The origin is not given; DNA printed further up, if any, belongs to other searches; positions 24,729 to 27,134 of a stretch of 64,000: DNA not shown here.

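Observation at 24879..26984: Stand-alone trypsin-like serine protease fused to an Endonuclease I domain, with no signal peptide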

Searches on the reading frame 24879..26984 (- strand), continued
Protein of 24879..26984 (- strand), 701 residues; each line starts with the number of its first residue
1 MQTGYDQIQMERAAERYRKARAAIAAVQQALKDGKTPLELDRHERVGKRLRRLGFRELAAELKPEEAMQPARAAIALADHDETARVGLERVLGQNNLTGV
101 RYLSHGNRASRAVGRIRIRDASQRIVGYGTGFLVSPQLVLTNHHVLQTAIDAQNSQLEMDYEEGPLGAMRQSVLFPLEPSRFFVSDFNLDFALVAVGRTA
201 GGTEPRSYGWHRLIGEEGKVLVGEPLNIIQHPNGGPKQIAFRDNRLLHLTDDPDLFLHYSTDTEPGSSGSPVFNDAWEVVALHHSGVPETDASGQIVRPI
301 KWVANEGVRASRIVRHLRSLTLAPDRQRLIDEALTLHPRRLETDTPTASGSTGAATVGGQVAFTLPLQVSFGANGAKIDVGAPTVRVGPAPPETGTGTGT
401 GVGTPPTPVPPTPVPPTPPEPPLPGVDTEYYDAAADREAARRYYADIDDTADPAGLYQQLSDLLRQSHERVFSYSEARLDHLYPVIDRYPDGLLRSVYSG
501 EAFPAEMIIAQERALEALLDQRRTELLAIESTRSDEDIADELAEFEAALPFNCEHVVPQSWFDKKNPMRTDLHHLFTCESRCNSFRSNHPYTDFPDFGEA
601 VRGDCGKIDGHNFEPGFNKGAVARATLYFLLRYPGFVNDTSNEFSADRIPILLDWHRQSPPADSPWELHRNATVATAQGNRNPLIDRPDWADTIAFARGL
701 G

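Call 71: search_dna_similar(query=window:24879-26984:-, collection=plasmids, mode=protein, max_rows=25)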
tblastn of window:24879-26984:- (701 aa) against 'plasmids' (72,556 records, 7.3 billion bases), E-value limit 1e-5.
Records with a match: 139; places in all: 151; records where one place covers at least 80% of the query: 0.
Best place of each record, by identity: 60-80% 1; <60% 138.
By first word of the organism name: Bacillus 34; Rhizobium 20; Sinorhizobium 12; Bradyrhizobium 7; Vibrio 7; Nostoc 6; Streptomyces 5; Mesorhizobium 5; Tolypothrix 4; Paenibacillus 3; and 27 more.
By predicted mobility (MOB-suite, as given by PLSDB): non-mobilizable 84; conjugative 43; mobilizable 12.
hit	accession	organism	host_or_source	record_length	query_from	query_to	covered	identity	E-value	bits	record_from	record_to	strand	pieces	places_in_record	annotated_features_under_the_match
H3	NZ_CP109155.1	Streptomyces europaeiscabiei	-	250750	34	697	76%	47.5%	1e-61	461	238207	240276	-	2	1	endonuclease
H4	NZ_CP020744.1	Bacillus mycoides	whole organism,soil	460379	82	700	71%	38.8%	2e-48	329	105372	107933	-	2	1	endonuclease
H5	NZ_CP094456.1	Bacillus sp. ZJS3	cell culture,biological soil crust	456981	82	700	71%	38.6%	1e-48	327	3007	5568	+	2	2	endonuclease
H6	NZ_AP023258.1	Mesorhizobium sp. L-2-11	Lotus japonicus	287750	82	696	64%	42.0%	7e-55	331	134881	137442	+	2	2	endonuclease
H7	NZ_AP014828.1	Geminocystis sp. NIES-3709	-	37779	31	329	43%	44.3%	1e-61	231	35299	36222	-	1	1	trypsin-like peptidase domain-containing protein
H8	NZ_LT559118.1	Nonomuraea gerenzanensis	-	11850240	88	335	35%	51.2%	2e-59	225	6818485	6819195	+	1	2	none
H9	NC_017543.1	Paenibacillus polymyxa M1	-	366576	35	335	43%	41.3%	5e-53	206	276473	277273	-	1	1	DNA/RNA non-specific endonuclease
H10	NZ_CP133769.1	Paenibacillus polymyxa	soybean,single cell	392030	35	335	43%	41.3%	7e-53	205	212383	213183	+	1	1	DNA/RNA non-specific endonuclease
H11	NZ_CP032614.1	Bacillus thuringiensis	single cell,soil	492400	38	332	42%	41.7%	1e-55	214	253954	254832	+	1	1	DNA/RNA non-specific endonuclease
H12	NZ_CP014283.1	Bacillus thuringiensis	cell culture,soil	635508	38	332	42%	41.7%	1e-55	214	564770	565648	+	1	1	DNA/RNA non-specific endonuclease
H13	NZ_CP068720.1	Bacillus cereus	Angelica sinensis Dlies,single cell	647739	38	332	42%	41.7%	1e-55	213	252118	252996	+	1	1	DNA/RNA non-specific endonuclease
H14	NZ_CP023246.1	Bacillus cereus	bacteria,pure culture,air in Laboratory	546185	38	332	42%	41.7%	2e-55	213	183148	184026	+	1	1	DNA/RNA non-specific endonuclease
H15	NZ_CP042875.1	Bacillus cereus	Triticum aestivum L,tissue sample,root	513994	38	332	42%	41.7%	3e-55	213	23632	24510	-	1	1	DNA/RNA non-specific endonuclease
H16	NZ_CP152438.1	Bacillus sp. BR3(2024)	-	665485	64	332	38%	44.5%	8e-57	217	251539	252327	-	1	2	DNA/RNA non-specific endonuclease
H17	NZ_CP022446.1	Bacillus cereus C1L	whole organism,rhizosphere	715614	64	332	38%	43.8%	2e-55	213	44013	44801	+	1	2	DNA/RNA non-specific endonuclease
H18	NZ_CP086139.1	Bradyrhizobium barranii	Glycine max cv. AC Orford,Cell ...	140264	38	341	43%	38.5%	6e-41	169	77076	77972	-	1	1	DNA/RNA non-specific endonuclease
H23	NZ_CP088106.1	Rhizobium ruizarguesonis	cell culture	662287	30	343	45%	36.6%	6e-47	187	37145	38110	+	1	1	DNA/RNA non-specific endonuclease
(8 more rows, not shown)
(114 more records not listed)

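Call 72: get_annotated_region(hit=H6, flank=8000)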
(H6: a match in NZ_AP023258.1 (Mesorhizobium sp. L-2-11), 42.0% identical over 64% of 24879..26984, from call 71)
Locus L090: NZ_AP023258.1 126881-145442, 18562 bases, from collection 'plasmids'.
description: Mesorhizobium sp. L-2-11 plasmid MesoLjLa2
organism: Mesorhizobium sp. L-2-11 (NCBI taxid 2744521)
taxonomy: Bacteria; Pseudomonadota; Alphaproteobacteria; Hyphomicrobiales; Phyllobacteriaceae; Mesorhizobium; Mesorhizobium sp. L-2-11
host: -; source: Lotus japonicus; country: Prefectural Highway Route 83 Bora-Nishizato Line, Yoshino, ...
typing (MOB-suite, as given by PLSDB): conjugative; replicon rep_cluster_490; relaxase MOBP,MOBQ; mating-pair formation MPF_T
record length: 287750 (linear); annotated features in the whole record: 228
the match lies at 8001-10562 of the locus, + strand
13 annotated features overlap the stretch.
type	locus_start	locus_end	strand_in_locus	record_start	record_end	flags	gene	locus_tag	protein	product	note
CDS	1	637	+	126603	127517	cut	-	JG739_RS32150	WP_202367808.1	nucleotidyl transferase AbiEii/AbiGii toxin family protein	-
CDS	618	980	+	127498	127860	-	-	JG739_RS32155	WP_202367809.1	hypothetical protein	-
CDS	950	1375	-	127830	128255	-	-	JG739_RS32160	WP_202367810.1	helix-turn-helix domain-containing protein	-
CDS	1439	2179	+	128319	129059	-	-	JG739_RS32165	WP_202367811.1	cation transporter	GO:0006812 - monoatomic cation transport [Evidence IEA]; GO:0055085 - transmembrane transport [Evidence IEA]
CDS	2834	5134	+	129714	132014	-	-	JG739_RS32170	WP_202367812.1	hypothetical protein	-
CDS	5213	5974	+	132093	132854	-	-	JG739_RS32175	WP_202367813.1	GNAT family N-acetyltransferase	-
CDS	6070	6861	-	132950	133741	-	-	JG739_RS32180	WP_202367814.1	hypothetical protein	-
CDS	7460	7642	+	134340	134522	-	-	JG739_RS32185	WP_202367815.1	hypothetical protein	-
CDS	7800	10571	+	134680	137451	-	-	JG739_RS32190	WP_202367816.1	endonuclease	-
CDS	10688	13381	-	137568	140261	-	-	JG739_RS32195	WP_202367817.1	UvrD-helicase domain-containing protein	-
CDS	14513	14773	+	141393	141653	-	-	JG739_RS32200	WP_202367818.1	DUF982 domain-containing protein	-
CDS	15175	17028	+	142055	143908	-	-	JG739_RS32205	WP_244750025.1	ABC transporter ATP-binding protein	-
CDS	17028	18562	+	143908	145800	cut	-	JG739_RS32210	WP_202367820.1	ABC transporter ATP-binding protein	-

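Call 73: get_annotated_region(hit=H4, flank=8000)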
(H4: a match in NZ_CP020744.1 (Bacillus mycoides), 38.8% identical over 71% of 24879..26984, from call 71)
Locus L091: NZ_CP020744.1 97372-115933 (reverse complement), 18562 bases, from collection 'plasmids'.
description: Bacillus mycoides strain Gnyt1 plasmid unnamed1, complete sequence
organism: Bacillus mycoides (NCBI taxid 1405)
taxonomy: Bacteria; Bacillota; Bacilli; Bacillales; Bacillaceae; Bacillus; Bacillus mycoides
host: -; source: whole organism,soil; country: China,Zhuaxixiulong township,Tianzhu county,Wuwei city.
typing (MOB-suite, as given by PLSDB): non-mobilizable; replicon rep_cluster_125,rep_cluster_1698
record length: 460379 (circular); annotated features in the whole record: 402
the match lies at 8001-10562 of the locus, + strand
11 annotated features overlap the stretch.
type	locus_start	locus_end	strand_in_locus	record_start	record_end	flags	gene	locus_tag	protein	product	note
CDS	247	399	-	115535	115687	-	-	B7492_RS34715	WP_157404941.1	hypothetical protein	-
CDS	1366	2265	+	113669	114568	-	-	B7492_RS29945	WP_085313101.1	hypothetical protein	-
CDS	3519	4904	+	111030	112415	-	-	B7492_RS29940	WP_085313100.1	hypothetical protein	-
CDS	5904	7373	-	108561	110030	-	-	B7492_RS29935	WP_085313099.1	S8 family serine peptidase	GO:0006508 - proteolysis [Evidence IEA]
CDS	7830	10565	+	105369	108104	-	-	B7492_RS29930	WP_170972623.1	endonuclease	-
CDS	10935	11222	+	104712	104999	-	-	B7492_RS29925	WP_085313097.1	hypothetical protein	-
CDS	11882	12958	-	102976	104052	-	xerS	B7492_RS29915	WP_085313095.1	tyrosine recombinase XerS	GO:0015074 - DNA integration [Evidence IEA]; GO:0006310 - DNA recombination [Evidence IEA]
CDS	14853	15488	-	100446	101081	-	-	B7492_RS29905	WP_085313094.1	hypothetical protein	-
CDS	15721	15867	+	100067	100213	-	-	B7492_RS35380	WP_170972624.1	hypothetical protein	-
CDS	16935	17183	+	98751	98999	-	-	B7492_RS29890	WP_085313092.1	hypothetical protein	-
CDS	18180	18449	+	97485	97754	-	-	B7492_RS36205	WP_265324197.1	exosporium leader peptide-containing protein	-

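Call 75: search_protein_families(library=pfam, alignment_id=A4, max_evalue=0.00001)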
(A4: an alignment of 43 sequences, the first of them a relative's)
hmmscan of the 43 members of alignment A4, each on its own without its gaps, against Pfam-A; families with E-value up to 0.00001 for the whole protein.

A. member 1, P0001 (701 aa): 3 families
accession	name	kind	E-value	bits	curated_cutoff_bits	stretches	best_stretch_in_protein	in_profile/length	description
PF04231.19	Endonuclease_1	-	8.6e-28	98.1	25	1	546-688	73-234/235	Endonuclease I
PF13365.12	Trypsin_2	-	5.1e-24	86.1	27.6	1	129-282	1-144/144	Trypsin-like peptidase domain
PF10459.15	Peptidase_S46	-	2e-07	30.5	22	0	119-164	39-84/698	Peptidase S46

B. families by the number of members that match (of 43 scanned): 10 families
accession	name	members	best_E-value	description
PF13365.12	Trypsin_2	43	2e-27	Trypsin-like peptidase domain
PF04231.19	Endonuclease_1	17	1.6e-33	Endonuclease I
PF01223.29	Endonuclease_NS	13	4.4e-53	DNA/RNA non-specific endonuclease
PF13091.12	PLDc_2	5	7.8e-24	PLD-like domain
PF00082.27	Peptidase_S8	2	3.6e-31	Subtilase family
PF01764.32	Lipase_3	2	2.9e-24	Lipase (class 3)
PF10459.15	Peptidase_S46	2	2e-07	Peptidase S46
PF00089.32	Trypsin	2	8.9e-07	Trypsin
PF13472.12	Lipase_GDSL_2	1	1.4e-08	GDSL-like Lipase/Acylhydrolase family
PF00149.33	Metallophos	1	2.4e-08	Calcineurin-like phosphoesterase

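Call 88: search_protein_families(library=pfam, proteins=[L060:1523-4078:+, L027:7607-10879:+, L024:8636-10690:+, L032:4575-9842:+, L057:5742-8615:+, L052:242-3244:+, L085:9374-11014:+, L029:9614-10807:+, L076:9893-11665:+], max_evalue=0.0001)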
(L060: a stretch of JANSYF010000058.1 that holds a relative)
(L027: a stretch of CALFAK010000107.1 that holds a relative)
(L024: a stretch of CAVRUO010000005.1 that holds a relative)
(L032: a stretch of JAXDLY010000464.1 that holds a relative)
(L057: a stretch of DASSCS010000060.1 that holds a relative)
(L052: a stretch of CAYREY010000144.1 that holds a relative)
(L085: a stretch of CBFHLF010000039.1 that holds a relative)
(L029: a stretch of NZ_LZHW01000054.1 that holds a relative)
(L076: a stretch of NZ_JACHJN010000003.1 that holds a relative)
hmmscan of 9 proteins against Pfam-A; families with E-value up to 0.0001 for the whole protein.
L060:1523-4078:+ (852 aa): 5 families
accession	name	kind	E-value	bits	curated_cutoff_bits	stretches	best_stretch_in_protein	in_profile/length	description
PF13365.12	Trypsin_2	-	7.7e-21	75.8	27.6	1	561-715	1-144/144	Trypsin-like peptidase domain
PF02450.21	LCAT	-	1.1e-06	28.6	21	1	131-260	90-218/392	Lecithin:cholesterol acyltransferase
PF07819.20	PGAP1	-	1.5e-06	28.6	24.3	1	152-201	87-137/233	PGAP1-like alpha/beta domain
PF24096.1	DUF7379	-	3e-05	24.5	33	1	152-196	66-115/191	Domain of unknown function (DUF7379)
PF12697.13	Abhydrolase_6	-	4.4e-05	24.7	26.3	1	120-271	32-168/217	Alpha/beta hydrolase family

L027:7607-10879:+ (1091 aa): 2 families
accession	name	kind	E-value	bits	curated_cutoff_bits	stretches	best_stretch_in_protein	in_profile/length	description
PF04231.19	Endonuclease_1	-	3.1e-33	115.9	25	1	923-1075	73-234/235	Endonuclease I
PF13365.12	Trypsin_2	-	1.9e-17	64.8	27.6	1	464-612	1-141/144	Trypsin-like peptidase domain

L024:8636-10690:+ (685 aa): 2 families
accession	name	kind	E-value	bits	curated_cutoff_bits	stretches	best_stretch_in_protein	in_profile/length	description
PF04231.19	Endonuclease_1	-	1.1e-28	101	25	1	463-672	9-235/235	Endonuclease I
PF13365.12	Trypsin_2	-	4.6e-24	86.2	27.6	1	148-293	1-144/144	Trypsin-like peptidase domain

L032:4575-9842:+ (1756 aa): 2 families
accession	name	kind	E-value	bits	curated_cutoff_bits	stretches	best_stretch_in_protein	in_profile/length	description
PF13091.12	PLDc_2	-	9.5e-22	77.7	27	1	1585-1715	3-132/132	PLD-like domain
PF13365.12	Trypsin_2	-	6.9e-19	69.4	27.6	1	934-1085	1-144/144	Trypsin-like peptidase domain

L057:5742-8615:+ (958 aa): 2 families
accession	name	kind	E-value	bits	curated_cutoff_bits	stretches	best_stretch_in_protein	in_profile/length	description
PF04231.19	Endonuclease_1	-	6.4e-31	108.3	25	1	805-941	75-235/235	Endonuclease I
PF13365.12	Trypsin_2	-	3.4e-21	76.9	27.6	1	384-535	1-144/144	Trypsin-like peptidase domain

L052:242-3244:+ (1001 aa): 4 families
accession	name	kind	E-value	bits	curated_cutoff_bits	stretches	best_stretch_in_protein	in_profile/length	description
PF04231.19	Endonuclease_1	-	8.4e-31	108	25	1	777-988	19-234/235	Endonuclease I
PF13365.12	Trypsin_2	-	6.6e-17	63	27.6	1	149-296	1-143/144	Trypsin-like peptidase domain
PF03372.29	Exo_endo_phos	-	2e-08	34.7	24.5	1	394-658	2-225/225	Endonuclease/Exonuclease/phosphatase family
PF14529.12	Exo_endo_phos_2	-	3.7e-05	24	27.4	0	557-661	14-116/117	Endonuclease-reverse transcriptase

L085:9374-11014:+ (547 aa): 8 families
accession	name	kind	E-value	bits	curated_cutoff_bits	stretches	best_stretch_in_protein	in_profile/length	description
PF04231.19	Endonuclease_1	-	2e-36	126.4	25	1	139-339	3-234/235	Endonuclease I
PF18962.6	Por_Secre_tail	-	9.5e-14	51.9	27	1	475-545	1-74/75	Secretion system C-terminal sorting domain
PF22544.2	HYDIN_VesB_CFA65-like_Ig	-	2.1e-11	44.4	25.5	1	22-109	2-87/100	HYDIN/CFA65/VesB-like, Ig-like domain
PF22073.2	Cep192_D4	-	1.2e-10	42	35.5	1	23-123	4-111/112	Cep192 domain 4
PF15780.11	ASH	-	2e-08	34.7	27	1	27-106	11-88/98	Abnormal spindle-like microcephaly-assoc'd, ASPM-SPD-2-Hydin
PF24507.1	Ig_CFAP65_4th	-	1.2e-07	32.4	27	1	46-123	3-76/76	CFAP65, fourth Ig-like domain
PF22066.2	Cep192_D8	-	6.6e-05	23.5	33.5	0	22-122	5-99/101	Cep192 domain 8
PF07610.17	DUF1573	-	8.3e-05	23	26.1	0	24-121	2-96/98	Protein of unknown function (DUF1573)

L029:9614-10807:+ (398 aa): 1 family
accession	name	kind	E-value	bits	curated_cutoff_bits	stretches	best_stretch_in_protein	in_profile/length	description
PF04231.19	Endonuclease_1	-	4.9e-29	102.2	25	1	237-382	68-235/235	Endonuclease I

L076:9893-11665:+ (591 aa): 2 families
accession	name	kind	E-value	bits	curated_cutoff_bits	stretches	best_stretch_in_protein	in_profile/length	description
PF04231.19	Endonuclease_1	-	1.6e-21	77.6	25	1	523-585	155-234/235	Endonuclease I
PF13365.12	Trypsin_2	-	5.2e-14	53.6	27.6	1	146-278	1-144/144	Trypsin-like peptidase domain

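Call 89: get_annotated_region(hit=H7, flank=7000)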
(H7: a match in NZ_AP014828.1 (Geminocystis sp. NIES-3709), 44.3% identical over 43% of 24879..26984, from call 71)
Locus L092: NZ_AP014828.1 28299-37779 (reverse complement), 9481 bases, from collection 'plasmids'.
description: Geminocystis sp. NIES-3709 plasmid pGM3709_07, complete sequence
organism: Geminocystis sp. NIES-3709 (NCBI taxid 1617448)
taxonomy: Bacteria; Cyanobacteriota; Cyanophyceae; Chroococcales; Geminocystaceae; Geminocystis; Geminocystis sp. NIES-3709
host: -; source: -; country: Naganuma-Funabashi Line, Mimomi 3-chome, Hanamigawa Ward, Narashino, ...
typing (MOB-suite, as given by PLSDB): non-mobilizable
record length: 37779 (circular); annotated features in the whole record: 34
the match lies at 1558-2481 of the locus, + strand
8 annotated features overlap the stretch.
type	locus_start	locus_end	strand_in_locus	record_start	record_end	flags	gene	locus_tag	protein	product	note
CDS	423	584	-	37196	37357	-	-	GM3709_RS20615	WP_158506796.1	hypothetical protein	-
CDS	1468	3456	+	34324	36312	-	-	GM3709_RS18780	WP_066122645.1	trypsin-like peptidase domain-containing protein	-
CDS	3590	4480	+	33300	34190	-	-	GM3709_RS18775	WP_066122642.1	glycoside hydrolase family 19 protein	GO:0016998 - cell wall macromolecule catabolic process [Evidence IEA]; GO:0006032 - chitin catabolic process [Evidence ...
CDS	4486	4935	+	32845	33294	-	-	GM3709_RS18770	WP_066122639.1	tetratricopeptide repeat protein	-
CDS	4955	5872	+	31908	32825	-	-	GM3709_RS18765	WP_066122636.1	N-acetylmuramoyl-L-alanine amidase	-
CDS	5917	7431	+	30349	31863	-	-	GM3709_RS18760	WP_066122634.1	penicillin-insensitive murein endopeptidase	GO:0006508 - proteolysis [Evidence IEA]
CDS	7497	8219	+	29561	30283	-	-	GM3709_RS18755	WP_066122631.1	hypothetical protein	-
CDS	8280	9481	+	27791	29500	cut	-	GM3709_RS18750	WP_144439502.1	di-heme-cytochrome C peroxidase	-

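Call 90: get_annotated_region(hit=H11, flank=7000)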
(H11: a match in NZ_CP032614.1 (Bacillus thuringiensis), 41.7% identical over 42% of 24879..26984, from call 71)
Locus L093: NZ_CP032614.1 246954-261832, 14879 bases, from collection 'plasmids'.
description: Bacillus thuringiensis strain QZL38 plasmid p.1, complete sequence
organism: Bacillus thuringiensis (NCBI taxid 1428)
taxonomy: Bacteria; Bacillota; Bacilli; Bacillales; Bacillaceae; Bacillus; Bacillus thuringiensis
host: -; source: single cell,soil; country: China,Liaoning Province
typing (MOB-suite, as given by PLSDB): non-mobilizable; replicon rep_cluster_125,rep_cluster_459
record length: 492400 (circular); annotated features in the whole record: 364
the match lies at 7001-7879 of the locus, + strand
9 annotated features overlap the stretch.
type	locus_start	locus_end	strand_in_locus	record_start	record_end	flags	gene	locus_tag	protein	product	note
CDS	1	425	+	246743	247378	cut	-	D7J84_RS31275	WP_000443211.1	hypothetical protein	-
CDS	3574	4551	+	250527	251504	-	-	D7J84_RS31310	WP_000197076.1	hypothetical protein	-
CDS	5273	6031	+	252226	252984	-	-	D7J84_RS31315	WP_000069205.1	M12 family metallopeptidase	GO:0006508 - proteolysis [Evidence IEA]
CDS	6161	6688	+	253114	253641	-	-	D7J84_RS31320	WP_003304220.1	M12 family metallopeptidase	GO:0006508 - proteolysis [Evidence IEA]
CDS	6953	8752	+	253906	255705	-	-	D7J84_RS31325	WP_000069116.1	DNA/RNA non-specific endonuclease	-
CDS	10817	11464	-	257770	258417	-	-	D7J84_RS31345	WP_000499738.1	hypothetical protein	-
CDS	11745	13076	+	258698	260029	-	-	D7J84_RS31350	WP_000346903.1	SidA/IucD/PvdA family monooxygenase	-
CDS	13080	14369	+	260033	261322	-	-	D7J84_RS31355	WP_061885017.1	aminotransferase class III-fold pyridoxal phosphate-dependent enzyme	-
CDS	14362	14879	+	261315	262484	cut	-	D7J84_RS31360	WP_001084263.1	FAD-dependent oxidoreductase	-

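Call 91: get_annotated_region(hit=H18, flank=7000)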
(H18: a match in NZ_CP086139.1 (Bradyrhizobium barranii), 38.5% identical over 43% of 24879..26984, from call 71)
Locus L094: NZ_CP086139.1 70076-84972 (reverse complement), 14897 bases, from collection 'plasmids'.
description: Bradyrhizobium barranii subsp. barranii strain 144S4 plasmid pBb144S4c, complete sequence
organism: Bradyrhizobium barranii (NCBI taxid 2823807)
taxonomy: Bacteria; Pseudomonadota; Alphaproteobacteria; Hyphomicrobiales; Nitrobacteraceae; Bradyrhizobium; Bradyrhizobium barranii
host: -; source: Glycine max cv. AC Orford,Cell Culture,Root nodule from soybean plant inoculated with root zone soil from ...; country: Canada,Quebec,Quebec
typing (MOB-suite, as given by PLSDB): conjugative; replicon rep_cluster_602; relaxase MOBQ; mating-pair formation MPF_T
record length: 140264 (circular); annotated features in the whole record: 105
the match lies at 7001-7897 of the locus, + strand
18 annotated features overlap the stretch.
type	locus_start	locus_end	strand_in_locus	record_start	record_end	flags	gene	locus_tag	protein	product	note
CDS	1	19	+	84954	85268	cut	-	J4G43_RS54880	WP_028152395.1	DUF736 domain-containing protein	-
CDS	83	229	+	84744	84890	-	-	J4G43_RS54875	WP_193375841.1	hypothetical protein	-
CDS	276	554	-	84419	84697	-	-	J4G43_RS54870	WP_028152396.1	HU family DNA-binding protein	GO:0030261 - chromosome condensation [Evidence IEA]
CDS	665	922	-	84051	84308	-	-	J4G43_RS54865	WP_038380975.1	WGR domain-containing protein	-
CDS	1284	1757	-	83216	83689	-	-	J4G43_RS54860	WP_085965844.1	GNAT family N-acetyltransferase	-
CDS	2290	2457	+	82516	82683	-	-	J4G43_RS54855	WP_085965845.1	hypothetical protein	-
CDS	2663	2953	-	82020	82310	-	-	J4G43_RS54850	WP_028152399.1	hypothetical protein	-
CDS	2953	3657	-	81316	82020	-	-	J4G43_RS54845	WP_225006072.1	sigma-70 family RNA polymerase sigma factor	-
CDS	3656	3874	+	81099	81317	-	-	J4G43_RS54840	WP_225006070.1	hypothetical protein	-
CDS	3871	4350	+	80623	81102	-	-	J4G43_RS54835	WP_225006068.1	rRNA adenine N-6-methyltransferase family protein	-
CDS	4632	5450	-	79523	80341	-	-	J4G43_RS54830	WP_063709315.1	N-formylglutamate amidohydrolase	-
CDS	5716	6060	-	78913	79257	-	-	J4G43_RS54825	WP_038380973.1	hypothetical protein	-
CDS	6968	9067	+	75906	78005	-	-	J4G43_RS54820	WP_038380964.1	DNA/RNA non-specific endonuclease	-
CDS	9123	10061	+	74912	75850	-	-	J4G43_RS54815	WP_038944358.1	S1/P1 nuclease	-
CDS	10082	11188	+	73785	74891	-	-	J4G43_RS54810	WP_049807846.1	hypothetical protein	-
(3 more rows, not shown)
